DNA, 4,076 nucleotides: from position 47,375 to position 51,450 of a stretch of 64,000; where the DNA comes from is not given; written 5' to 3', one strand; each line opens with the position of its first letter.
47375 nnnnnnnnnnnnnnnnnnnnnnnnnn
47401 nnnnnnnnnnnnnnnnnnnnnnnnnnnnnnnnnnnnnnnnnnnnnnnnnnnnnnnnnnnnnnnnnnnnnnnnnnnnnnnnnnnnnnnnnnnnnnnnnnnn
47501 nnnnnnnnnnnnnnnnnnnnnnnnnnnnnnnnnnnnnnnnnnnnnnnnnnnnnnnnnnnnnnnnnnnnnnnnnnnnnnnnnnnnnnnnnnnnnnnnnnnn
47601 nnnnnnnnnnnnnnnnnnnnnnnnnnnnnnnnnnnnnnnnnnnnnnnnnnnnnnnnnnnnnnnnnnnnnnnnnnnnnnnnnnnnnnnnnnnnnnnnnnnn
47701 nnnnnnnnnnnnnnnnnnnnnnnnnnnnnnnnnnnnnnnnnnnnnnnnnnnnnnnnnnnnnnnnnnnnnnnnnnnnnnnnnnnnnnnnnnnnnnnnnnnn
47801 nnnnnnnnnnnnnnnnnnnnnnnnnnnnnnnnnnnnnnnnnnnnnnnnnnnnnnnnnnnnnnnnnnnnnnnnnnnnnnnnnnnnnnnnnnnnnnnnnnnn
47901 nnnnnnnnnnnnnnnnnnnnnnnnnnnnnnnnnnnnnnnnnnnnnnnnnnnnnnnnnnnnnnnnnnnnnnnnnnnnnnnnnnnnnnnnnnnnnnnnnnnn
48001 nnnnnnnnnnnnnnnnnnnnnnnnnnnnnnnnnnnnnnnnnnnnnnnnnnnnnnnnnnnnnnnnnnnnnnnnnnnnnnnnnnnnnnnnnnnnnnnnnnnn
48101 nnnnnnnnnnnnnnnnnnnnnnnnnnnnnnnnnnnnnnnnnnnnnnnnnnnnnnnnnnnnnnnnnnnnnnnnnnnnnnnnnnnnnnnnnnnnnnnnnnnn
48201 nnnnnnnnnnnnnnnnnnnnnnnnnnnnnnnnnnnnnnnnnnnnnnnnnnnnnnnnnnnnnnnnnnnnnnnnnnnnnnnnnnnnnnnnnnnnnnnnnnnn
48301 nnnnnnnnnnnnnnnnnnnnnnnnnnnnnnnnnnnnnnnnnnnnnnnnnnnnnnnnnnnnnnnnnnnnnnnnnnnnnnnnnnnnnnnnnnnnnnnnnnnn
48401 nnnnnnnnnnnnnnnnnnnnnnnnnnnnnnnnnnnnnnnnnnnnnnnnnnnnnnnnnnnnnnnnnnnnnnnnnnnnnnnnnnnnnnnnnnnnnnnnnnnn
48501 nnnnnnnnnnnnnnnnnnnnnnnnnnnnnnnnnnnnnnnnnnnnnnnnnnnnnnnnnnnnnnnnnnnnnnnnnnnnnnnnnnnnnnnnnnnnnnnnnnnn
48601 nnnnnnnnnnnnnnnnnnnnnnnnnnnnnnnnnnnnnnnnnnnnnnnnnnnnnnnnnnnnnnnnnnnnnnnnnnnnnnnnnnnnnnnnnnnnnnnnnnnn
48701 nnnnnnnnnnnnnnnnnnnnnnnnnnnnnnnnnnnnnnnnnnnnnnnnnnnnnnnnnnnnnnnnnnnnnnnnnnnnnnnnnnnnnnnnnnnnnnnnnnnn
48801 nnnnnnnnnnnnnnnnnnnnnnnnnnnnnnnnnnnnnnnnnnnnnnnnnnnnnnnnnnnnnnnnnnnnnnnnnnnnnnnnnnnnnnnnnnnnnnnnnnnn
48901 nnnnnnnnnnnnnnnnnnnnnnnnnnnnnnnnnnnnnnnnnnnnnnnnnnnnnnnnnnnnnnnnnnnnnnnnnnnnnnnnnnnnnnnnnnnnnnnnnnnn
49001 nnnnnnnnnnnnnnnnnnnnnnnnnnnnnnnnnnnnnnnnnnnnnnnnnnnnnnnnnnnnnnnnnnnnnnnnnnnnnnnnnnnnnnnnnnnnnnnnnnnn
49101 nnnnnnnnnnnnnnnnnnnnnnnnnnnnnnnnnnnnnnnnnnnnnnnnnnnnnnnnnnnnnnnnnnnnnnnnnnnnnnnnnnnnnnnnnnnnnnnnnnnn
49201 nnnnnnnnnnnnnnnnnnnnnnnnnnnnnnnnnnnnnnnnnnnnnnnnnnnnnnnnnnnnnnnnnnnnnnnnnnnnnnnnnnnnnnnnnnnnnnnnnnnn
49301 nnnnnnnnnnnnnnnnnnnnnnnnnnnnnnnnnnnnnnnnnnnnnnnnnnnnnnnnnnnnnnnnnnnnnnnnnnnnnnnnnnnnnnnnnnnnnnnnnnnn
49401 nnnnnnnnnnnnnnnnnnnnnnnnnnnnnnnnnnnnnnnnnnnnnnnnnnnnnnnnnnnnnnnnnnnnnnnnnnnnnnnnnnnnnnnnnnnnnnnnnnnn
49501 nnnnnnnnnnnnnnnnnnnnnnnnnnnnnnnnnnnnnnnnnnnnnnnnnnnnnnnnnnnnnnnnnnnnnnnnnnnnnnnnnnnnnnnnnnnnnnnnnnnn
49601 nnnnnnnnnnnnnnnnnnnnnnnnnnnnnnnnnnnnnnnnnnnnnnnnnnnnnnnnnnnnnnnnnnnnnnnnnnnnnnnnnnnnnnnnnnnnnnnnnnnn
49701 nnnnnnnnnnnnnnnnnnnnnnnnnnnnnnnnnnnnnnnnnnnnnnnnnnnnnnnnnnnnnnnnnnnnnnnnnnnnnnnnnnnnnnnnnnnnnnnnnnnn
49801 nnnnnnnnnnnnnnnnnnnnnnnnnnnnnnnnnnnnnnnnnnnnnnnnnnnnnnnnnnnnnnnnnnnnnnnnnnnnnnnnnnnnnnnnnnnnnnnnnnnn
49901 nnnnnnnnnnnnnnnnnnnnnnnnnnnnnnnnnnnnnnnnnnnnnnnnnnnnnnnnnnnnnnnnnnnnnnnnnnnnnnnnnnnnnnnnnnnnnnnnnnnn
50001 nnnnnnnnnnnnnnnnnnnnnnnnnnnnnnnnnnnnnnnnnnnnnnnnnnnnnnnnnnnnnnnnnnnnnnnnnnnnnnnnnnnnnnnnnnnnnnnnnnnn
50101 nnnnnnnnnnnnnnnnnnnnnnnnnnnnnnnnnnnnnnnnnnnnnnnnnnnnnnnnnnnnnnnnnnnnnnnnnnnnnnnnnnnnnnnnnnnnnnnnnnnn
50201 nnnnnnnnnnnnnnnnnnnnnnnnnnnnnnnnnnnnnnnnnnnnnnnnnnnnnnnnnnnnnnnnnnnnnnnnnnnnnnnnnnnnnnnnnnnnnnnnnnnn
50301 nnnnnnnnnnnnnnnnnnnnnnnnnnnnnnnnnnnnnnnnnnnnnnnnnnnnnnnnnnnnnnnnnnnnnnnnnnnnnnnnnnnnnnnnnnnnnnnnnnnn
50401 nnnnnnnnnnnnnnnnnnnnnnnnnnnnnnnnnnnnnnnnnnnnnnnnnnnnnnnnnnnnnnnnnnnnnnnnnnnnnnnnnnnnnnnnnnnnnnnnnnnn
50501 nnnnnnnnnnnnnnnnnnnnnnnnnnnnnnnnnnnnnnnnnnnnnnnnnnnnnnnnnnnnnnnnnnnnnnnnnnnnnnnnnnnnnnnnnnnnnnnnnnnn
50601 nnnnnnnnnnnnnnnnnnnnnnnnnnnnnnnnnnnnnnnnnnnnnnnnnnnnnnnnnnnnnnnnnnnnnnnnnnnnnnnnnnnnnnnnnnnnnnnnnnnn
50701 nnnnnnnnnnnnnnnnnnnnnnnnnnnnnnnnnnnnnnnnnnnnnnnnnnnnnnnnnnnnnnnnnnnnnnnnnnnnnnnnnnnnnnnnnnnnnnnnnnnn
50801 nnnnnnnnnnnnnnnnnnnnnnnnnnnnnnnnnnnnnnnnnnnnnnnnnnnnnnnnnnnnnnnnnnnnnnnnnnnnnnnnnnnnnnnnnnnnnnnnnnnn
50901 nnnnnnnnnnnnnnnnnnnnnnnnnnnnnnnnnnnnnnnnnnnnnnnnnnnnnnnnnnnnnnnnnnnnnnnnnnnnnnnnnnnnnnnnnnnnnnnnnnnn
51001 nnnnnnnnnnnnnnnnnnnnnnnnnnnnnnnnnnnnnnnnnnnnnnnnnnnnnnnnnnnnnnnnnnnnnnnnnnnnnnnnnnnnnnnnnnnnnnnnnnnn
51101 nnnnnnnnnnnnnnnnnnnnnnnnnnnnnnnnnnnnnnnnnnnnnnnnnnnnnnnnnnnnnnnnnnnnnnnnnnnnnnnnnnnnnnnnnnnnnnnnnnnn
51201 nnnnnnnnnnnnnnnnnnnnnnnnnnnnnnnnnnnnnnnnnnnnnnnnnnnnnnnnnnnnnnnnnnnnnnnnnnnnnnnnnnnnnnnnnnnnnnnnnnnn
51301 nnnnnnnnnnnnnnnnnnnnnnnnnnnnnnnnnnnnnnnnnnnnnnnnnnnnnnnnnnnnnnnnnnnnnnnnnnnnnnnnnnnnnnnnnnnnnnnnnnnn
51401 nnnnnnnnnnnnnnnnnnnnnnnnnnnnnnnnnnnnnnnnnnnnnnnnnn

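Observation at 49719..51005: ~140-bp direct repeat flanks an NTF2-like gene and duplicates the start of the CoA-binding ligase gene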

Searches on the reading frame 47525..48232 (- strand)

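Call 7: search_protein_families(library=pfam, proteins=[window:47525-48232:-], max_evalue=0.01)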
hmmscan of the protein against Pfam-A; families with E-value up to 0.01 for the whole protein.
window:47525-48232:- (235 aa): 1 family
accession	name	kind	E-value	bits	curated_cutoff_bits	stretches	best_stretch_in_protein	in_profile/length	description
PF00582.32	Usp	-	7.1e-29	101.6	24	1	1-140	1-141/141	Universal stress protein family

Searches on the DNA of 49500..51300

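Call 39: search_rna_families(source=window, start=49500, end=51300, threshold=evalue, max_evalue=1)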
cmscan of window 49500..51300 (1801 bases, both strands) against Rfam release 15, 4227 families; matches with E-value up to 1: 0.
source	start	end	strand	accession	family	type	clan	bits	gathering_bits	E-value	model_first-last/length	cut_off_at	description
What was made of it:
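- Rfam gives no hit at E<=1 (call 39).
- Tried and rejected: Rfam at E<=1 found nothing in 49500-51300 (call 39).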

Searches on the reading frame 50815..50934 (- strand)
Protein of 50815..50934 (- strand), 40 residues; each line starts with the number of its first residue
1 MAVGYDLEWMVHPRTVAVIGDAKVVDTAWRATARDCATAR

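Call 51: find_homologous_proteins(query=window:50815-50934:-, max_evalue=0.001)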
Query seq(40 aa) (40 aa): 2 proteins with E <= 0.001 among 2 candidates.
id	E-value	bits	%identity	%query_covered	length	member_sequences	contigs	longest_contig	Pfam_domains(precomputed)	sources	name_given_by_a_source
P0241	1.9e-19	84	100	100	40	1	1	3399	-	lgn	-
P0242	1.0e-12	63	88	100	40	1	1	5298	-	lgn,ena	-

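Call 52: find_encoding_contigs(protein=P0241, flank=4000)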
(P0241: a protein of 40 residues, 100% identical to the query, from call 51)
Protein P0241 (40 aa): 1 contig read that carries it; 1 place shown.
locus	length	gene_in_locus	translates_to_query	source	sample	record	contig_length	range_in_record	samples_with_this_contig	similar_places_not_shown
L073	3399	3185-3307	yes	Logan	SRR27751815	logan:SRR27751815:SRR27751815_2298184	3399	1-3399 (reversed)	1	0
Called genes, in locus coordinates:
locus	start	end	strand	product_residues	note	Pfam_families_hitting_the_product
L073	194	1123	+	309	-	PF20275:CTD10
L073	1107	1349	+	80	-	PF20293:MC6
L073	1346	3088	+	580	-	PF20275:CTD10, PF10088:DUF2326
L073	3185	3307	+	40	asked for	-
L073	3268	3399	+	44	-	?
